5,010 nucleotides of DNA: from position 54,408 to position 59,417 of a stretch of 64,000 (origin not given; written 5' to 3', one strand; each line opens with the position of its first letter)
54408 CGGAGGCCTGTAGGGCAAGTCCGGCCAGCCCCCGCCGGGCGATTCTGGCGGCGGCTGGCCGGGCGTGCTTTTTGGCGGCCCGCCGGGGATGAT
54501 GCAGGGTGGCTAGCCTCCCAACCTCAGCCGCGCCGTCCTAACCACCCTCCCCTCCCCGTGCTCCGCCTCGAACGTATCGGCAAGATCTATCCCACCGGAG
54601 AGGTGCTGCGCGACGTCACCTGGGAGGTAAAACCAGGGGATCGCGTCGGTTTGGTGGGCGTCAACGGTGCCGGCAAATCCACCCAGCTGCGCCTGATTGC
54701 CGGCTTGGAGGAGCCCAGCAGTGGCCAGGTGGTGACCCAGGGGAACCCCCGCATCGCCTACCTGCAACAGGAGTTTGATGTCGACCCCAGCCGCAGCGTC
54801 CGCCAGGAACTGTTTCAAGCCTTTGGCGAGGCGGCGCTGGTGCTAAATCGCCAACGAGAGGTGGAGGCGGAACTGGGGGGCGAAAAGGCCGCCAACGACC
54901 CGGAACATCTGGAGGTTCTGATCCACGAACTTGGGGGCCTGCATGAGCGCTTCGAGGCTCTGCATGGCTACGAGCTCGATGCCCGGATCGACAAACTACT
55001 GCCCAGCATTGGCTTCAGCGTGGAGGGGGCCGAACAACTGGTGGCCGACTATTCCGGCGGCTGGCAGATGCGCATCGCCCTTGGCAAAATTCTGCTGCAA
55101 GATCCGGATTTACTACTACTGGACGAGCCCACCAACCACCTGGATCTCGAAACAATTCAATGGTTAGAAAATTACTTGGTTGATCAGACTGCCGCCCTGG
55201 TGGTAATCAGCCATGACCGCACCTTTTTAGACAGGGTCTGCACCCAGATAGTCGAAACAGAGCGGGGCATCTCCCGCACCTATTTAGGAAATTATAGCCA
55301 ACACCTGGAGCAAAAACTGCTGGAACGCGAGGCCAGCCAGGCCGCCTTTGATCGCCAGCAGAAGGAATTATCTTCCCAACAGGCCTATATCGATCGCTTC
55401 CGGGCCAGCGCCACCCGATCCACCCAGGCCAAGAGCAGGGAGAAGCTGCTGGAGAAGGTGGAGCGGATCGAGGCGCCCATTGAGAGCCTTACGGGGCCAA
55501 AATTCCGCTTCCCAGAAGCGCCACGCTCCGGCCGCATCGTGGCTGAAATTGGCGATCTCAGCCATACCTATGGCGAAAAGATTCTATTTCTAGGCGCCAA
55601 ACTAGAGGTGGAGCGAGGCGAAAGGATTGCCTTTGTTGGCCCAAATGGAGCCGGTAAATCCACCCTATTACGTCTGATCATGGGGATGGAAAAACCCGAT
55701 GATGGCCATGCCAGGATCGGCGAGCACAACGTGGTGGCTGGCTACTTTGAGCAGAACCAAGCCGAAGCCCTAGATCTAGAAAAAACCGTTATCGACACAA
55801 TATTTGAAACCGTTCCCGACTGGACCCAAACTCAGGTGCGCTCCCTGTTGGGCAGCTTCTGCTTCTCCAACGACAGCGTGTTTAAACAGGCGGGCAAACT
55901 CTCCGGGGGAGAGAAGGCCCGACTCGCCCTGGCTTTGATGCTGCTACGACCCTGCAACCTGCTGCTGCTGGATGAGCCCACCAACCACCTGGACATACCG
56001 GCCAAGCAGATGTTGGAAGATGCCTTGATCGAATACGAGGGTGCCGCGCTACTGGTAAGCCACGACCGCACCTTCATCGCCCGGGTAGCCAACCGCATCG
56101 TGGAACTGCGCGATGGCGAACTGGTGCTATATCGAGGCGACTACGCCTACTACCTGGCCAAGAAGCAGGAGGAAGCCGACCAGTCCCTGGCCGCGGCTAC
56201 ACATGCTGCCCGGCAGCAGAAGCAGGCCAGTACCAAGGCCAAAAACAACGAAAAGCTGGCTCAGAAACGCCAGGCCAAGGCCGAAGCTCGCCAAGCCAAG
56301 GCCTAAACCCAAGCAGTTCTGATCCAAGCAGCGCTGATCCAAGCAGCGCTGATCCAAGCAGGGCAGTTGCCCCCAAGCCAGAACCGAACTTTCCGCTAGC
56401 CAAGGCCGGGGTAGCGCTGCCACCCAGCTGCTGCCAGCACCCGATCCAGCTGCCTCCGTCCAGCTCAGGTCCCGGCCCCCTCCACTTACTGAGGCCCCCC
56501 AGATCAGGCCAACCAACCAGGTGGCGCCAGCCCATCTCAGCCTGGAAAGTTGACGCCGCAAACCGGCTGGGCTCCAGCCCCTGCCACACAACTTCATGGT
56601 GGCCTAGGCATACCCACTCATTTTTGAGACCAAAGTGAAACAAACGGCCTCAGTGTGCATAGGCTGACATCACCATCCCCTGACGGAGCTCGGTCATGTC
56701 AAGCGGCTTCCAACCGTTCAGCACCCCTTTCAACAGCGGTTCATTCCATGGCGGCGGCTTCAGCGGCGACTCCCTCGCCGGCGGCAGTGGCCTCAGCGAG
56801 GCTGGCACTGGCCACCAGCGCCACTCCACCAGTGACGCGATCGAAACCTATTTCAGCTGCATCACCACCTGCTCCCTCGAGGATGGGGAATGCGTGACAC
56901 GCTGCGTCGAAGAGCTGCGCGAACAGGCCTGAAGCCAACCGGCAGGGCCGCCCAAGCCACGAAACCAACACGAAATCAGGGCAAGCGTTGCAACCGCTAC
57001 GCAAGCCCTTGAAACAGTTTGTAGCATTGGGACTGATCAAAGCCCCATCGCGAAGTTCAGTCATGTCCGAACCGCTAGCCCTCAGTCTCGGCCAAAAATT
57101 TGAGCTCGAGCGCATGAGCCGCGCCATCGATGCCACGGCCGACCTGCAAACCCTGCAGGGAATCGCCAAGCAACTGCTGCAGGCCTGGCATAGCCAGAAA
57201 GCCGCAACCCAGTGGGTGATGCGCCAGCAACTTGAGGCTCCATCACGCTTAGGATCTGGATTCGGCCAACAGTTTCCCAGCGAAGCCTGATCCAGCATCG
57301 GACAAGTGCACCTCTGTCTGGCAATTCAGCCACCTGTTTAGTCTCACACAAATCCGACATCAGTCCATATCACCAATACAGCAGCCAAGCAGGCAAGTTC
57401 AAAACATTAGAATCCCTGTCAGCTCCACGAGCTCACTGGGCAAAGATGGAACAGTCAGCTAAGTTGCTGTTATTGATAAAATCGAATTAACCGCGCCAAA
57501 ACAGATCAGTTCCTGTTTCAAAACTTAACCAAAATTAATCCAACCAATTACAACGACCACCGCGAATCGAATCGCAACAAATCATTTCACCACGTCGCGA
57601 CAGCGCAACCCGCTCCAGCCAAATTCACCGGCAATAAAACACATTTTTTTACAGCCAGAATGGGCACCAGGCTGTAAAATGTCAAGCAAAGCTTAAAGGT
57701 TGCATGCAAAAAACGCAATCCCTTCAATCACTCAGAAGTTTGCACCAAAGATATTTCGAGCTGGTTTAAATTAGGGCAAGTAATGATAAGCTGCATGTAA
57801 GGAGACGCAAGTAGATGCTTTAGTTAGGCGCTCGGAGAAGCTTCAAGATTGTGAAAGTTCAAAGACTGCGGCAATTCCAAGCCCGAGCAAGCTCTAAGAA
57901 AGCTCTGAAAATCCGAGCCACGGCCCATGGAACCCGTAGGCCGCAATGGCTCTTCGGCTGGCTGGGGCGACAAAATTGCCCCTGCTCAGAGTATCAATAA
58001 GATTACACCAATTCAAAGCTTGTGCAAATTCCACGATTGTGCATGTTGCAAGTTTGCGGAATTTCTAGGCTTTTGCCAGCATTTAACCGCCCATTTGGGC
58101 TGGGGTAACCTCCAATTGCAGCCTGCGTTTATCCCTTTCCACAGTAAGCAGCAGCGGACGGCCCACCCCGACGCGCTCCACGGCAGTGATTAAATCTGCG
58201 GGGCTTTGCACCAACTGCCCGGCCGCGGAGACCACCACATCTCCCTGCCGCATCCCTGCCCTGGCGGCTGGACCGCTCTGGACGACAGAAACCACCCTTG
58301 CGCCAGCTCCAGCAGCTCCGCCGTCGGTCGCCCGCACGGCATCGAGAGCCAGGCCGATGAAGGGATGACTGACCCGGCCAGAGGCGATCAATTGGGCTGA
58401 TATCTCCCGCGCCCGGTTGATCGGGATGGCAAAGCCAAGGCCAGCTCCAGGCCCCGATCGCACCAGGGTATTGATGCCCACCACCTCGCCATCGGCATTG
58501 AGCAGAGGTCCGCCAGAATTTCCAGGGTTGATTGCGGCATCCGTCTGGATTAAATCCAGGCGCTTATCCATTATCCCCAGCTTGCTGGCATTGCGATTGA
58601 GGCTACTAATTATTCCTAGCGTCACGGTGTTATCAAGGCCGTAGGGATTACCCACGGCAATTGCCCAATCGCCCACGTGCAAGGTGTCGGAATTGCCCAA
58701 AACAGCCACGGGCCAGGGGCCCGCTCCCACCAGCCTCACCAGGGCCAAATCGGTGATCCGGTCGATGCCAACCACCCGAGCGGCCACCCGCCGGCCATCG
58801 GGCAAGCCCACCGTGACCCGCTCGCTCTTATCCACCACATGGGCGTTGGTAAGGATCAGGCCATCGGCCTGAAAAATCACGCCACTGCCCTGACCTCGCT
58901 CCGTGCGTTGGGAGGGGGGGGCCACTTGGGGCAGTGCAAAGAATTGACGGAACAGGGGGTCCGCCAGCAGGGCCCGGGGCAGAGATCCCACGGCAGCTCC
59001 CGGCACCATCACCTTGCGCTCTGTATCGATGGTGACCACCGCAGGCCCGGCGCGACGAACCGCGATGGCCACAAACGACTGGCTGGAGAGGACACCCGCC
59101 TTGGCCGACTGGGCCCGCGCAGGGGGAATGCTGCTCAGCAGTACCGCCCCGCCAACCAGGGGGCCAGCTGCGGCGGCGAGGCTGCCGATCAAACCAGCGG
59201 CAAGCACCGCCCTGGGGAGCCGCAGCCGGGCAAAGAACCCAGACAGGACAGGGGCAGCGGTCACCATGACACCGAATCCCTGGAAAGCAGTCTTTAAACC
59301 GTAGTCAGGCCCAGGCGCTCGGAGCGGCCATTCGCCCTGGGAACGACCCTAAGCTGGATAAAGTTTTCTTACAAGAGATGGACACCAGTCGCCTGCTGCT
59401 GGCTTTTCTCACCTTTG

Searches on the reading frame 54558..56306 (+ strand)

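Call 72: search_protein_families(library=pfam, proteins=[window:54558-56306:+], max_evalue=0.01)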
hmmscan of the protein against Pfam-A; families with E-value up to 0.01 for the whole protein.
window:54558-56306:+ (582 aa): 15 families
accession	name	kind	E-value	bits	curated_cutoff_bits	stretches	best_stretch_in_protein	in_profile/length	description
PF00005.33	ABC_tran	-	4.5e-52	176.7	25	2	347-476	4-137/137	ABC transporter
PF12848.13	ABC_tran_Xtn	-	7.7e-26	90.4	25.9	1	232-317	1-84/85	ABC transporter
PF13304.12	AAA_21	-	1.6e-14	55.2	27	2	358-381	3-32/304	AAA domain, putative AbiEii toxin, Type IV TA system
PF02463.25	SMC_N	-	5.4e-10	39.5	40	0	424-514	120-208/220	RecF/RecN/SMC N terminal domain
PF13555.12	AAA_29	-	4.1e-07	30.1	27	1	346-371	14-39/61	P-loop containing region of AAA domain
PF13401.12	AAA_22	-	0.00011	23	27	0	357-379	8-30/130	AAA domain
PF13191.12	AAA_16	-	0.00015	22.7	32.6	0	360-459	30-119/167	AAA ATPase domain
PF13175.12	AAA_15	-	0.00018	21.7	32.1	0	358-381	27-50/374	AAA ATPase domain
PF01926.29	MMR_HSR1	-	0.00034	21.2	21.9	0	356-377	1-22/113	50S ribosome-binding GTPase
PF03193.22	RsgA_GTPase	-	0.00086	19.6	30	0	354-377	106-129/174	RsgA GTPase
PF00350.29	Dynamin_N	-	0.0011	19.5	27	0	357-378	1-22/168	Dynamin family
PF13476.12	AAA_23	-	0.0015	19.7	27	0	358-374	23-39/201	AAA domain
PF13238.12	AAA_18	-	0.0087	16.9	29.4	0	357-376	1-20/128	AAA domain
PF13671.12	AAA_33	-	0.0088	16.8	27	0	357-378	2-23/143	AAA domain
PF13604.12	AAA_30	-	0.0099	16.1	27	0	358-393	22-50/191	AAA domain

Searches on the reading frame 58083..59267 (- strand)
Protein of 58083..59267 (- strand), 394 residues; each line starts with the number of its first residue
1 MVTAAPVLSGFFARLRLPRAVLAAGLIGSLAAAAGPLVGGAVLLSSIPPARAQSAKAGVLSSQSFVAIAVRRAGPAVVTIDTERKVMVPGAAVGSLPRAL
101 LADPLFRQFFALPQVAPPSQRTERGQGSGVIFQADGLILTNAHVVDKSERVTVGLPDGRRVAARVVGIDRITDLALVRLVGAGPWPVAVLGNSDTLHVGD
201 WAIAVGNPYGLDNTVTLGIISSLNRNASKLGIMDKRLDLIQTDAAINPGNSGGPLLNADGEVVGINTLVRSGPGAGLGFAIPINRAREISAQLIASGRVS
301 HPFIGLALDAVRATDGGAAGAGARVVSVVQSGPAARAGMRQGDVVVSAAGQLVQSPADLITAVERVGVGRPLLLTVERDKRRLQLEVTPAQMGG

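Call 72: search_protein_families(library=pfam, proteins=[window:58083-59267:-], max_evalue=0.01)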
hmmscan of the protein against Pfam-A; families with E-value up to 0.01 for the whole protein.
window:58083-59267:- (394 aa): 6 families
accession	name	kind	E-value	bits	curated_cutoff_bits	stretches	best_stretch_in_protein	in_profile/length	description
PF13365.12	Trypsin_2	-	6.9e-36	124.6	27.6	1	127-265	1-144/144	Trypsin-like peptidase domain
PF00089.32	Trypsin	-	9.7e-16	58.7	20.6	1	128-287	28-217/220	Trypsin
PF13180.12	PDZ_2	-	3e-13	50.3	27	1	304-388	3-79/80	PDZ domain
PF17820.7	PDZ_6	-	4.3e-08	33.2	27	1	325-378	2-54/54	PDZ domain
PF10459.15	Peptidase_S46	-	9.1e-05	21.7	22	0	242-266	626-650/698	Peptidase S46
PF04495.20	GRASP55_65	-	0.0058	17.4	27.7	1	300-376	24-98/138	GRASP55/65 PDZ-like domain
